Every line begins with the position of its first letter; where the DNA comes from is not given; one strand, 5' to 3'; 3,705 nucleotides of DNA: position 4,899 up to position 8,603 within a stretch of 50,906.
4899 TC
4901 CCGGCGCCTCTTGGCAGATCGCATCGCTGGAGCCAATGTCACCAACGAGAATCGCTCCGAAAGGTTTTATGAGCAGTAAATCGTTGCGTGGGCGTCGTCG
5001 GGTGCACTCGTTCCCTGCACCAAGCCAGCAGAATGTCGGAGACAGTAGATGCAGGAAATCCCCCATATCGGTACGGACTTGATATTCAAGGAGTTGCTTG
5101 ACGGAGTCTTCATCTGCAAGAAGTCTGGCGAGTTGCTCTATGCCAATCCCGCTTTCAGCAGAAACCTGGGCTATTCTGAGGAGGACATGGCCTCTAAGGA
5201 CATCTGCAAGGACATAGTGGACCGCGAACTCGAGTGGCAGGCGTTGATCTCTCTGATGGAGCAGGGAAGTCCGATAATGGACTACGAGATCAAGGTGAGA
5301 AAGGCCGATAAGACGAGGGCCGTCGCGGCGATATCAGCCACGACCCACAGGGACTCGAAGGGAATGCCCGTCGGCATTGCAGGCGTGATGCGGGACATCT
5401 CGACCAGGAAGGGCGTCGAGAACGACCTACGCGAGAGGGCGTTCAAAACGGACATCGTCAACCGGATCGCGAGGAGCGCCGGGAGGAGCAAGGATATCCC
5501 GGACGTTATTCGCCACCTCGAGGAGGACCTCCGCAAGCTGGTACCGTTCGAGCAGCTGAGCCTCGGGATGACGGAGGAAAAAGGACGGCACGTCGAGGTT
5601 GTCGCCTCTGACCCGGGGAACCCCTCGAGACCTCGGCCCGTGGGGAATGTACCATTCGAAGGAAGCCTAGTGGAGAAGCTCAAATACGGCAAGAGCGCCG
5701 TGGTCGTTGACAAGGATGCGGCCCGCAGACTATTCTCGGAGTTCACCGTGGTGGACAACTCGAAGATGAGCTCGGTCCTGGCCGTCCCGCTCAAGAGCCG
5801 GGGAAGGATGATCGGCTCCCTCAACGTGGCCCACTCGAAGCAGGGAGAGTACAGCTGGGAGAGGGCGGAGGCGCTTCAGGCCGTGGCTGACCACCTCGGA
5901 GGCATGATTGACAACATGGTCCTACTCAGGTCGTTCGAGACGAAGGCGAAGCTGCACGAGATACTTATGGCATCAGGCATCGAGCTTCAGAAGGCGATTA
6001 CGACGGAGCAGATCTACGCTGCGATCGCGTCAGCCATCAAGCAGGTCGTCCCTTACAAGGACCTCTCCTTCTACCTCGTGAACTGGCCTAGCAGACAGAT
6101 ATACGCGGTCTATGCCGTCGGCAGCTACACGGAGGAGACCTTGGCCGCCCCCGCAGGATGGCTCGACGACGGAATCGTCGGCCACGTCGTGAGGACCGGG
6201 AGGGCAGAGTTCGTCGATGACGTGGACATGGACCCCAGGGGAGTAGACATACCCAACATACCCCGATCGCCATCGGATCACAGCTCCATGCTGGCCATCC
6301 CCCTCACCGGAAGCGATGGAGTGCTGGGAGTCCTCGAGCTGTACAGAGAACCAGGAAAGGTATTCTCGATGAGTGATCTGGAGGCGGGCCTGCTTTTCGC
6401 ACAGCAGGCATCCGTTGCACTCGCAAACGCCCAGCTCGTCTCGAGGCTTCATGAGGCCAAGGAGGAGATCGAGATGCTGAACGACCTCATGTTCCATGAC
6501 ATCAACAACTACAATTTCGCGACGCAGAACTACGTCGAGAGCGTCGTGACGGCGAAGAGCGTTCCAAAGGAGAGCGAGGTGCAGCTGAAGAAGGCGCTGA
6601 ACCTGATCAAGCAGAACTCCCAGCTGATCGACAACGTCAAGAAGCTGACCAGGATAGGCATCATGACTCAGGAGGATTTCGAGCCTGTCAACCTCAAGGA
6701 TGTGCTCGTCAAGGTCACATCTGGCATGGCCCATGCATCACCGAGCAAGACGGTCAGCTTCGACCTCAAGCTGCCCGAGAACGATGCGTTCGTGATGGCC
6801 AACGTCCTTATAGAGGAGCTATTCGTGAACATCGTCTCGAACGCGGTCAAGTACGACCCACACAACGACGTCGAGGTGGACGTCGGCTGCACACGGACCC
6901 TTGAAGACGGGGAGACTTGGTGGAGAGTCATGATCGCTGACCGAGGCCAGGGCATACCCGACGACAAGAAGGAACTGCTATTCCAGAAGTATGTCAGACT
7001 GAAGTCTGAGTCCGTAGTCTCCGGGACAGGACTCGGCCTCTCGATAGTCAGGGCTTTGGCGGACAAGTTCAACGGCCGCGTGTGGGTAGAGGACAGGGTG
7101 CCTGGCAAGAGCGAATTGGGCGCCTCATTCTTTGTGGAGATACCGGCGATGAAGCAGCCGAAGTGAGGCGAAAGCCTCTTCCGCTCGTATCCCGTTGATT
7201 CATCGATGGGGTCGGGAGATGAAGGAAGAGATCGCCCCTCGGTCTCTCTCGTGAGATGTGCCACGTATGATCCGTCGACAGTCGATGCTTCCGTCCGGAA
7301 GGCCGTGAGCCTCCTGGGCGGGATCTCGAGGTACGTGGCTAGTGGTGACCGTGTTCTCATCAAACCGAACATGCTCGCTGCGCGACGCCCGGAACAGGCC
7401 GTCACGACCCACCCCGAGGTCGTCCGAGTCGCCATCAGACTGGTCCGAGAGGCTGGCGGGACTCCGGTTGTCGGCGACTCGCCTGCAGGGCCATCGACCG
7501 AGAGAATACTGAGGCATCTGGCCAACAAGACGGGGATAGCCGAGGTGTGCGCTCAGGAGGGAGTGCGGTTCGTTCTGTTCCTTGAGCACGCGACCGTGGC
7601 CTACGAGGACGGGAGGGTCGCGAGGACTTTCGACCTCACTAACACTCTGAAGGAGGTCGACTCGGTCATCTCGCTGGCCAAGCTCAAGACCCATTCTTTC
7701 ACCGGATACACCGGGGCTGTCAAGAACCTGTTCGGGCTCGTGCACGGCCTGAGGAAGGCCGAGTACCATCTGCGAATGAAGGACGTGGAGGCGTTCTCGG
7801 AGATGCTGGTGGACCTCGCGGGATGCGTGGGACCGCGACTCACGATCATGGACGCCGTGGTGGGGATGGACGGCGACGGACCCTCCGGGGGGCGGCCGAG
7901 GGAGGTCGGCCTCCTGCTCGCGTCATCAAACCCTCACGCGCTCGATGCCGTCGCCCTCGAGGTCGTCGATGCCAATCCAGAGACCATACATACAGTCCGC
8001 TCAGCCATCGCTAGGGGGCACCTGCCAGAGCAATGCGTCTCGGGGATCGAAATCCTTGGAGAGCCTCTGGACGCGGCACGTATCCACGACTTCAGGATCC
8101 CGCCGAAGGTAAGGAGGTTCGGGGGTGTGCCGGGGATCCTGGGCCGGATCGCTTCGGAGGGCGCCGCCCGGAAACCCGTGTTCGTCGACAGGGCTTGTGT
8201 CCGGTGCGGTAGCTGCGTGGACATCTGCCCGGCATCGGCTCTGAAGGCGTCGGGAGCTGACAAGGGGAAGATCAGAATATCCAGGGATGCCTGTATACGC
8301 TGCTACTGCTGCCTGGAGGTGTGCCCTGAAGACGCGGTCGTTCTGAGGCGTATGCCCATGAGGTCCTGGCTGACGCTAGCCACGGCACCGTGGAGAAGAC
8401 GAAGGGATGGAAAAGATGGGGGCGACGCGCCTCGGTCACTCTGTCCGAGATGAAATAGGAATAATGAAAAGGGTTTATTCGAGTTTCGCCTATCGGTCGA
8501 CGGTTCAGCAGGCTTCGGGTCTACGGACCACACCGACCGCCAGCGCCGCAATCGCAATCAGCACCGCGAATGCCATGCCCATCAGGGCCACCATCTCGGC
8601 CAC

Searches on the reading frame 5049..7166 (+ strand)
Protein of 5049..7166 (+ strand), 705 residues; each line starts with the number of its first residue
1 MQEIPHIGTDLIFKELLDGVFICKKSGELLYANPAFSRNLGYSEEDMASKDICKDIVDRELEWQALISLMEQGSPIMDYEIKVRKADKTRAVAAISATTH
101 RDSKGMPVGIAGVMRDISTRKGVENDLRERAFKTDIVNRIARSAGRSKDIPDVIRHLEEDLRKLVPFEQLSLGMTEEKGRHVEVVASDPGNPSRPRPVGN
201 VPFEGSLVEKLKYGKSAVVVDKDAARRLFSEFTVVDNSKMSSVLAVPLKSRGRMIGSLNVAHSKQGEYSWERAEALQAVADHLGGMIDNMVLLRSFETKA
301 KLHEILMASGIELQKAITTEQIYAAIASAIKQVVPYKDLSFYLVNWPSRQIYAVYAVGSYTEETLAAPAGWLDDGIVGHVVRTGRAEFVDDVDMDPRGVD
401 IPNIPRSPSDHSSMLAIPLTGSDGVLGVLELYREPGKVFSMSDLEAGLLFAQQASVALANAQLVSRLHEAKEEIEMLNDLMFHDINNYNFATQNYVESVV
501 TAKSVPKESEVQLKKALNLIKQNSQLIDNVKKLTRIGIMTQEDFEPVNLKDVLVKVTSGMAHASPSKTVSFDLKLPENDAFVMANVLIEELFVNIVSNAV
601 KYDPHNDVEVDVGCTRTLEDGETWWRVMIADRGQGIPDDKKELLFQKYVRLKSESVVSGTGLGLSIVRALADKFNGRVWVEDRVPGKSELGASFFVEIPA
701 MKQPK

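Call 11: search_protein_families(library=pfam, proteins=[window:5049-7166:+])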
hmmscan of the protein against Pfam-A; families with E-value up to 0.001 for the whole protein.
window:5049-7166:+ (705 aa): 9 families
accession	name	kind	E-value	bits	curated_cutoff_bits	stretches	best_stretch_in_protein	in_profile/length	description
PF13185.12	GAF_2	-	1.8e-22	80.5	28.6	2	319-458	4-135/136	GAF domain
PF02518.31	HATPase_c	-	1.6e-20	74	26.4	1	588-700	6-109/111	Histidine kinase-, DNA gyrase B-, and HSP90-like ATPase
PF01590.32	GAF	-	3.4e-19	70.1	22.4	2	320-458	3-133/133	GAF domain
PF13492.12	GAF_3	-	2.1e-13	51.2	27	1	153-289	5-129/129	GAF domain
PF00989.32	PAS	-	1.5e-11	44.7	22.6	1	16-117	10-113/113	PAS fold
PF13426.13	PAS_9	-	2.4e-11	44.3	27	1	18-118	2-102/103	PAS domain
PF13581.12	HATPase_c_2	-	6.7e-07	29.8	27.4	1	586-674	34-112/127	Histidine kinase-like ATPase domain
PF08447.18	PAS_3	-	8e-07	29.7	25.6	1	30-114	2-89/89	PAS fold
PF08448.16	PAS_4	-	1.6e-05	25.5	23.1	1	16-121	4-109/110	PAS fold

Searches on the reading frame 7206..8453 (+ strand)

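Call 11: search_protein_families(library=pfam, proteins=[window:7206-8453:+])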
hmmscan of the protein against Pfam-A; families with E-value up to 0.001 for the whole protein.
window:7206-8453:+ (415 aa): 12 families
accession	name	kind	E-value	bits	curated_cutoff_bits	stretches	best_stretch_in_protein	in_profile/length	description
PF04015.17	DUF362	-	9.9e-60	202.5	24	1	50-251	1-199/200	Domain of unknown function (DUF362)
PF13237.11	Fer4_10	-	9.2e-09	35.5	25.5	1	324-374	2-53/53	4Fe-4S dicluster domain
PF00037.32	Fer4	-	1e-08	35.1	21.1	1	328-346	5-23/24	4Fe-4S binding domain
PF12838.12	Fer4_7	-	5.5e-08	33.6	27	1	331-377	2-52/52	4Fe-4S dicluster domain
PF12797.12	Fer4_2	-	1.4e-07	31.5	24.5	1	323-343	2-22/22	4Fe-4S binding domain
PF14697.11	Fer4_21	-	2.8e-07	31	35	1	329-378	6-57/59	4Fe-4S dicluster domain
PF12837.12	Fer4_6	-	3.6e-07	30.2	25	0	324-346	2-24/24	4Fe-4S binding domain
PF13187.11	Fer4_9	-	2e-06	28.2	27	1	330-377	1-51/52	4Fe-4S dicluster domain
PF13484.11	Fer4_16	-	2.8e-06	28.4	30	1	331-351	2-21/66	4Fe-4S double cluster binding domain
PF12798.12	Fer4_3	-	0.00016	22.7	27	0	363-377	1-15/15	4Fe-4S binding domain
PF13534.11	Fer4_17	-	0.00049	21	22.2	0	362-378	1-17/61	4Fe-4S dicluster domain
PF12800.12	Fer4_4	-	0.00088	19.9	24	0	330-343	3-16/17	4Fe-4S binding domain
